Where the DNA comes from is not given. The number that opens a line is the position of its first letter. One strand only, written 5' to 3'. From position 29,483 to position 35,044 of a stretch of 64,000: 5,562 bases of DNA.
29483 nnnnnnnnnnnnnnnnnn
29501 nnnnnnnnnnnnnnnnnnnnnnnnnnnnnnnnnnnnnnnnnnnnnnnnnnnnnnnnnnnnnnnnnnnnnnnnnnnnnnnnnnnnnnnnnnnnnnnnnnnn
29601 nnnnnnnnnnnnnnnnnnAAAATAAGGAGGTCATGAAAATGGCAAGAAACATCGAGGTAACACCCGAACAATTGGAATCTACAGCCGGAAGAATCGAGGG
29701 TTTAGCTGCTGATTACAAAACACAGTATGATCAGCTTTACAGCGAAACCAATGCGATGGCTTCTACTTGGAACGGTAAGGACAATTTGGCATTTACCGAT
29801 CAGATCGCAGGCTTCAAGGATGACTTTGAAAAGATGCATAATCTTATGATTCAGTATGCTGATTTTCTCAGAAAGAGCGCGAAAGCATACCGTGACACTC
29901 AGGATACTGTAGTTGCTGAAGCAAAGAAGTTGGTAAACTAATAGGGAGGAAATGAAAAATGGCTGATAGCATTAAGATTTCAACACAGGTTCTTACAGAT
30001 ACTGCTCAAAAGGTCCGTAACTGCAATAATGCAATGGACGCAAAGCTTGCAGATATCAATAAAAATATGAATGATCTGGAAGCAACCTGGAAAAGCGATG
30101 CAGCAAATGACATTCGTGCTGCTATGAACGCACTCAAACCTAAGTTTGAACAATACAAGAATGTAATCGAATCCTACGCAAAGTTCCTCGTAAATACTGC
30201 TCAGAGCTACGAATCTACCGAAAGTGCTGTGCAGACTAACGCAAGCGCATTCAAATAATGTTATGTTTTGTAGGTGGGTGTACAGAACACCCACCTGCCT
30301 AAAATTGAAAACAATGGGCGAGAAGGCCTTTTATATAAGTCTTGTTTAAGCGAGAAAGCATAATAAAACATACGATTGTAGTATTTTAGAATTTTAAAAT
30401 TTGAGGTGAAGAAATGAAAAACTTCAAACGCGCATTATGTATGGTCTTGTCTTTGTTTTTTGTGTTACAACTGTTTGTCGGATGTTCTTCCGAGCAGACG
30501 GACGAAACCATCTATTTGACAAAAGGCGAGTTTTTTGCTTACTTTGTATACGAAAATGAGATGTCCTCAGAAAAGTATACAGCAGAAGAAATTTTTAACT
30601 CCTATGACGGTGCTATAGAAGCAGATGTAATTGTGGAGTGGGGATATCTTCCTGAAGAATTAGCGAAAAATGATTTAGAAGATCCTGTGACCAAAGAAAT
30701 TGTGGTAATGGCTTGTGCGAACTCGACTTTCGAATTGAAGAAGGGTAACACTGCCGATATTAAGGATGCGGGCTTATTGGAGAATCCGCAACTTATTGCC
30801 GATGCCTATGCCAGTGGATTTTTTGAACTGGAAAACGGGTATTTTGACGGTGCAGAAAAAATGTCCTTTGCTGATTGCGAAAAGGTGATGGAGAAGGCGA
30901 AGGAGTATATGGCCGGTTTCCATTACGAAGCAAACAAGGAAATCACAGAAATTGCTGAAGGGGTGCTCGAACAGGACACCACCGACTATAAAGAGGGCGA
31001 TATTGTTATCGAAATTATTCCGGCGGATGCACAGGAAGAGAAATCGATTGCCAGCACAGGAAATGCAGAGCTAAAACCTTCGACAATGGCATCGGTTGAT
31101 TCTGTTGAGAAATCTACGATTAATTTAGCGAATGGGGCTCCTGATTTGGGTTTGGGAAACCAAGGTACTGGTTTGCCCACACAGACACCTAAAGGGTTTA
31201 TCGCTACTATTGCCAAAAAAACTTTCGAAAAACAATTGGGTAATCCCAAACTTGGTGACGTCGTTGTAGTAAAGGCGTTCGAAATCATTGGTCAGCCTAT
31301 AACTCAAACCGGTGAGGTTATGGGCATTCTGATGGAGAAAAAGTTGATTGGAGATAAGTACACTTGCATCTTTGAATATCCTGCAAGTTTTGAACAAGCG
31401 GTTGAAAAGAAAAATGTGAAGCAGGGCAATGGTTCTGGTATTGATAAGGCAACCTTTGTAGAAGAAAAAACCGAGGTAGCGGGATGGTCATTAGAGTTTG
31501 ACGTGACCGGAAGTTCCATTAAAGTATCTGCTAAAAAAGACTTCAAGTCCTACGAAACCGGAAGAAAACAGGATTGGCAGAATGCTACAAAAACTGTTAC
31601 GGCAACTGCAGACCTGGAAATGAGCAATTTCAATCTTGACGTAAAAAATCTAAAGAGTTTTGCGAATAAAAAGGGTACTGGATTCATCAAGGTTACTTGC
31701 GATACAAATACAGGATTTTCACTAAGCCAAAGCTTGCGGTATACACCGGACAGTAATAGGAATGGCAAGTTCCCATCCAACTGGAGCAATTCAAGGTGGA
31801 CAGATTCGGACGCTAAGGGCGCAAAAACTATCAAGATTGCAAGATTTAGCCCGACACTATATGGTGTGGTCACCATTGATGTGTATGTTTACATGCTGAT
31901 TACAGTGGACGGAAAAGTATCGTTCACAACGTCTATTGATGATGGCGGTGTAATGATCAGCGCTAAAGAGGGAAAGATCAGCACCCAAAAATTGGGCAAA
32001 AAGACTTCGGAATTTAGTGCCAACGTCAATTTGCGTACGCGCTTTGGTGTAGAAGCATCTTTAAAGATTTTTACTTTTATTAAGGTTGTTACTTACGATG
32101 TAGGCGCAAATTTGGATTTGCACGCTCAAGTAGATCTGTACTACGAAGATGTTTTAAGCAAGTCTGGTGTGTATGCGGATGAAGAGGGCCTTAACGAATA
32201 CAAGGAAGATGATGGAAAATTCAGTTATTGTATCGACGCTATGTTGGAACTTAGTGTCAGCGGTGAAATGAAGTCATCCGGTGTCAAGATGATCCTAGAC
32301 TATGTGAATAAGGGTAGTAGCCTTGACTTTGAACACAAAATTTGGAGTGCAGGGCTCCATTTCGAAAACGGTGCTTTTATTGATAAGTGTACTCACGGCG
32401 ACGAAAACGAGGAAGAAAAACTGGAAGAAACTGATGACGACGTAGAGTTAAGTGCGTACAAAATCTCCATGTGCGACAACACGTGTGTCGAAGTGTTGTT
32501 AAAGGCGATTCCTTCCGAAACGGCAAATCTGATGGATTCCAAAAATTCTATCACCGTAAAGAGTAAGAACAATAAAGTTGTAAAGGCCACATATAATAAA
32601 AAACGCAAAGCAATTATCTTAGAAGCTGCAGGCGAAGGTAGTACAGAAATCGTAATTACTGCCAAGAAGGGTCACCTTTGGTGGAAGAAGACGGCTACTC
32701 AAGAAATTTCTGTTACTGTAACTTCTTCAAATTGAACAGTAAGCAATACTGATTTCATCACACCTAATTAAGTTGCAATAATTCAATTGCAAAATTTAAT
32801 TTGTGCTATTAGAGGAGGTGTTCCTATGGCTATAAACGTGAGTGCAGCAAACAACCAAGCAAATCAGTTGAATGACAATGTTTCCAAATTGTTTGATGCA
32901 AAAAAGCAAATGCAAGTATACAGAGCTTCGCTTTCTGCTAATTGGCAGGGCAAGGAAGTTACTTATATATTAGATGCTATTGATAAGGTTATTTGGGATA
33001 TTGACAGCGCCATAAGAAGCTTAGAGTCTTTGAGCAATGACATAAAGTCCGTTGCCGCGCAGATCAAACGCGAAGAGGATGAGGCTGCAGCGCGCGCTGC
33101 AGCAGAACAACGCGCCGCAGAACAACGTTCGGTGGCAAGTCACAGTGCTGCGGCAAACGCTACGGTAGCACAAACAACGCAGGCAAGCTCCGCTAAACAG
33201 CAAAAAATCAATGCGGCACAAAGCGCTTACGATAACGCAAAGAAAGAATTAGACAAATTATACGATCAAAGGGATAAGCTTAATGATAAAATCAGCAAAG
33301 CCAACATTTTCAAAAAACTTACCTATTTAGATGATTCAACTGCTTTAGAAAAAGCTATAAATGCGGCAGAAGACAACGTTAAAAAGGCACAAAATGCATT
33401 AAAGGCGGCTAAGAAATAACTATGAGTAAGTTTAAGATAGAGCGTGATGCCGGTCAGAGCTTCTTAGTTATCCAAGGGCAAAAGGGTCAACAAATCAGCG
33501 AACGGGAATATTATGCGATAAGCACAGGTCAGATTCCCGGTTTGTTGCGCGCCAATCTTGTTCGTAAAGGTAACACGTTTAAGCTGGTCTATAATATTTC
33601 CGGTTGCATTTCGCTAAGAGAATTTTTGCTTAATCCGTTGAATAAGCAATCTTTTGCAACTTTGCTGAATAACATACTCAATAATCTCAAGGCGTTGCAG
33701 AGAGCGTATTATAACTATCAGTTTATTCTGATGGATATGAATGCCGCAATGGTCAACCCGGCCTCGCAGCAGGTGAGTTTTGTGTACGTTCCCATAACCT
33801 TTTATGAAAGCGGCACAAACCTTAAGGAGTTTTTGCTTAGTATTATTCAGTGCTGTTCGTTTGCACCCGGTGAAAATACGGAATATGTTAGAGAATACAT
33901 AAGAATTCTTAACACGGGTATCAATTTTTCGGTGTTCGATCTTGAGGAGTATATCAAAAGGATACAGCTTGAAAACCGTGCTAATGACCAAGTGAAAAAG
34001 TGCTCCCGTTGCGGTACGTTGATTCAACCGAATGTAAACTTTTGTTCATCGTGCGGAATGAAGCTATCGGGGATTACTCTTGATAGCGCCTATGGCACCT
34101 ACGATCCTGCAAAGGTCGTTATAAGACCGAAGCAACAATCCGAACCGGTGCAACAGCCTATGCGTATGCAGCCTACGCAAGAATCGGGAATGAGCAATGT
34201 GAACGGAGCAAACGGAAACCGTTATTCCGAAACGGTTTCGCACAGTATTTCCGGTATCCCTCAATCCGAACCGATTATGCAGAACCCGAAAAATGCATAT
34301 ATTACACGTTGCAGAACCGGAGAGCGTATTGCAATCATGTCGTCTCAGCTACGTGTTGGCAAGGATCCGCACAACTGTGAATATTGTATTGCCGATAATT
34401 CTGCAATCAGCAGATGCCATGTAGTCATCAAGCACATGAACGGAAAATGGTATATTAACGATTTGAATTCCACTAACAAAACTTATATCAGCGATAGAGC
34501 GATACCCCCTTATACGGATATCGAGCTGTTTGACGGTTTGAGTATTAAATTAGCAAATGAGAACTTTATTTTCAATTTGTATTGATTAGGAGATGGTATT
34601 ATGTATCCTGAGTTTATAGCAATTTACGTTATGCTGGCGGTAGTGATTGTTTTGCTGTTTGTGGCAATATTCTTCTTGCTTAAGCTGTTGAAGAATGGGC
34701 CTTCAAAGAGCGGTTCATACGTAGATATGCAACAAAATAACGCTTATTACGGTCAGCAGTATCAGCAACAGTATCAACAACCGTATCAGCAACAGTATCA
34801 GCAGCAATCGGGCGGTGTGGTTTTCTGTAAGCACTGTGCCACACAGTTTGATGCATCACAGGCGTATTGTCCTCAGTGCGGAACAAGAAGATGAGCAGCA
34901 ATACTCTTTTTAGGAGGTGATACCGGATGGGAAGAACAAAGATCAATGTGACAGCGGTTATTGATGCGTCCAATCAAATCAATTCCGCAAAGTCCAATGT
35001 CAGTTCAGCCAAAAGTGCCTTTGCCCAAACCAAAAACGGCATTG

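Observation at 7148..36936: A complete Tad/Flp pilus module and a minimal T7SSb-like module fused into one co-directional supercluster headed by a kinase/phosphatase pair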

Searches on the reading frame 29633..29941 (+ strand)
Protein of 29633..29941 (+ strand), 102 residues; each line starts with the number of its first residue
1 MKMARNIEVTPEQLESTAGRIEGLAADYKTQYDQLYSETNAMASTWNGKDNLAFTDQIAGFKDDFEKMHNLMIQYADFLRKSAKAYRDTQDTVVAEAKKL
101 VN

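Call 4: search_protein_families(library=pfam, proteins=[window:29633-29941:+], max_evalue=0.01)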
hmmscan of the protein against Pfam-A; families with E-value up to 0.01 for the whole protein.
window:29633-29941:+ (102 aa): 5 families
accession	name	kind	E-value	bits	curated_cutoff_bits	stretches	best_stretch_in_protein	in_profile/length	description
PF06013.18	WXG100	-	6.6e-16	58.8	27.3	1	6-89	1-84/86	Proteins of 100 residues with WXG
PF10824.14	T7SS_ESX_EspC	-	7e-05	23.6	23.5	1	3-92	1-93/100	Excreted virulence factor EspC, type VII ESX diderm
PF00823.25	PPE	-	0.0011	19.5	26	1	11-95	20-105/165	PPE family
PF25547.1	WXG100_2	-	0.0033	17.9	27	1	22-96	39-115/150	WXG100 like domain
PF17279.8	DUF5344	-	0.0046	17.9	27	0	41-88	28-72/87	Family of unknown function (DUF5344)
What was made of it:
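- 29633..29941 (+): WXG100 protein (TsxA1). WXG100, 58.8 bits (call 4).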

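Call 78: search_protein_families(library=ncbifam, proteins=[window:29633-29941:+], max_evalue=0.01)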
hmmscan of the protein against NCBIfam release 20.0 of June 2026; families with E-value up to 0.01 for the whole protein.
window:29633-29941:+ (102 aa): 2 families
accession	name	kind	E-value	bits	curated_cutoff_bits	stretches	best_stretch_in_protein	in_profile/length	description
TIGR03930.1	WXG100_ESAT6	subfamily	5.4e-17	61.8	44.85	1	7-91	2-86/90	WXG100 family type VII secretion target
NF035934.1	ESAT6_2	subfamily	3e-11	43.4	100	1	6-99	2-95/96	pore-forming ESAT-6 family protein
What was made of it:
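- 29633..29941 (+): TIGR03930 (call 78).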

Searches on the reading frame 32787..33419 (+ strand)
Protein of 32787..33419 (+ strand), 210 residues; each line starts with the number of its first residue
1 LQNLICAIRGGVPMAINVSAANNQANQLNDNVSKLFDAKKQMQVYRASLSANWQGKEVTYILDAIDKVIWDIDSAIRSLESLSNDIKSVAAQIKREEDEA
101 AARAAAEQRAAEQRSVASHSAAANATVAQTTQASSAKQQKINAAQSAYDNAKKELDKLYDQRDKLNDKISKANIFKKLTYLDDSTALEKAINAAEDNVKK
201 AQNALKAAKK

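Call 5: search_protein_families(library=pfam, proteins=[window:32787-33419:+], max_evalue=0.01)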
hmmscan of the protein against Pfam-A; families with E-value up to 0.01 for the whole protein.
window:32787-33419:+ (210 aa): 1 family
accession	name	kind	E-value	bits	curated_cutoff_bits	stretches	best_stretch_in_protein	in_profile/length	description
PF06419.17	COG6_N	-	0.0082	16.7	27.4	0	124-177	46-99/114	Conserved oligomeric complex COG6, N-terminal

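Call 78: search_protein_families(library=ncbifam, proteins=[window:32787-33419:+], max_evalue=0.01)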
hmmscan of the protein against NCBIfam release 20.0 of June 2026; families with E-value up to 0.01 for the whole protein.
window:32787-33419:+ (210 aa): 2 families
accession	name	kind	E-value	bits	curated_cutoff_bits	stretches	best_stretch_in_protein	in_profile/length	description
NF045487.1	ASRP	equivalog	0.00096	17.9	300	1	61-205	126-265/593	archaea-specific SMC-related protein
TIGR04527.1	mycoplas_twoTM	subfamily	0.0076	16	125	1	79-204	42-162/248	MG_279/MG_280 family protein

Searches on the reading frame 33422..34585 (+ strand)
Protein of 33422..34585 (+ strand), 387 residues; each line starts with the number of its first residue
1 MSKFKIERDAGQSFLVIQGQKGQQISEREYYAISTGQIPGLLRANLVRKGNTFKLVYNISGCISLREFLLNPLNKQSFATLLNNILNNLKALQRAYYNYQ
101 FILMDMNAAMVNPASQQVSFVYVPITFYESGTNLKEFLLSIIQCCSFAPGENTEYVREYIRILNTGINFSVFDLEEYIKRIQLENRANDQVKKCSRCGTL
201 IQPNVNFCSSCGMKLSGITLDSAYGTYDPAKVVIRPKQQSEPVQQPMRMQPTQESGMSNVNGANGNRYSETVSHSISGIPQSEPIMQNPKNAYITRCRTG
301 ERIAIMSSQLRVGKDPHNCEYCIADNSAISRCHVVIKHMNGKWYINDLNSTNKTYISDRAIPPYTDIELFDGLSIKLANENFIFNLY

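Call 5: search_protein_families(library=pfam, proteins=[window:33422-34585:+], max_evalue=0.01)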
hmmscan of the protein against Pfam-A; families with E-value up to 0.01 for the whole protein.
window:33422-34585:+ (387 aa): 7 families
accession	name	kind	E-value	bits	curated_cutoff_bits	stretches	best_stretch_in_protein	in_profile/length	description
PF00498.31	FHA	-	1.7e-13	51.3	20.7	1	311-377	2-66/67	FHA domain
PF19909.4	DUF6382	-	2.2e-11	44.2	26.7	1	7-142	2-140/163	Domain of unknown function (DUF6382)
PF16697.10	Yop-YscD_cpl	-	5.6e-07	30.2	33.2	1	300-368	9-76/94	Inner membrane component of T3SS, cytoplasmic domain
PF13240.11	Zn_Ribbon_1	-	5.8e-07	29.6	25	1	193-215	1-23/23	zinc-ribbon domain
PF13248.11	Zn_ribbon_3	-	1.2e-06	28.3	27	1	192-215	3-26/26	zinc-ribbon domain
PF17032.10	Zn_ribbon_15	-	5.9e-05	24.2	28.9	1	143-212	42-73/73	zinc-ribbon family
PF12773.13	DZR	-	0.00016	22.2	27.3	1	191-212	24-45/45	Double zinc ribbon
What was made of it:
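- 33422..34585 (+): J2: DUF6382, a zinc ribbon and an FHA domain. This is the T7SS-lineage copy. Pfam hits (call 5).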

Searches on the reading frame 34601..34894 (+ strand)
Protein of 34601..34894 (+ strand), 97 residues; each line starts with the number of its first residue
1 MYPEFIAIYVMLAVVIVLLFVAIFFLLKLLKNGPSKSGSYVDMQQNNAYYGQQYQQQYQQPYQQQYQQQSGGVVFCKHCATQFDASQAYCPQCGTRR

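Call 5: search_protein_families(library=pfam, proteins=[window:34601-34894:+], max_evalue=0.01)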
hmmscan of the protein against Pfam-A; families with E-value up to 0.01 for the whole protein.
window:34601-34894:+ (97 aa): 7 families
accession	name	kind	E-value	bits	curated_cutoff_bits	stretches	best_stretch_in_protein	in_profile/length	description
PF17032.10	Zn_ribbon_15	-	0.00069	20.8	28.9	1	36-94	33-73/73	zinc-ribbon family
PF16118.10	DUF4834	-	0.00089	20.6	27.8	1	5-66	6-66/99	Domain of unknown function (DUF4834)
PF13240.11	Zn_Ribbon_1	-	0.0013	18.9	25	1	75-95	1-21/23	zinc-ribbon domain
PF12773.13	DZR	-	0.003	18.1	27.3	1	76-94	1-19/45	Double zinc ribbon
PF13920.12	zf-C3HC4_3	-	0.0048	17.1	27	1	72-95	22-44/49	Zinc finger, C3HC4 type (RING finger)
PF07191.17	Zn_ribbon_6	-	0.0069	16.8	25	1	64-95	8-37/67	Double zinc ribbon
PF01155.25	HypA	-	0.0082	16.6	28.9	1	70-96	67-95/112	Hydrogenase/urease nickel incorporation, metallochaperone, hypA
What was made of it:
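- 34601..34894 (+): Single-TM protein with a C-terminal zinc ribbon (TseK-like). Zn-ribbon hits (call 5).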
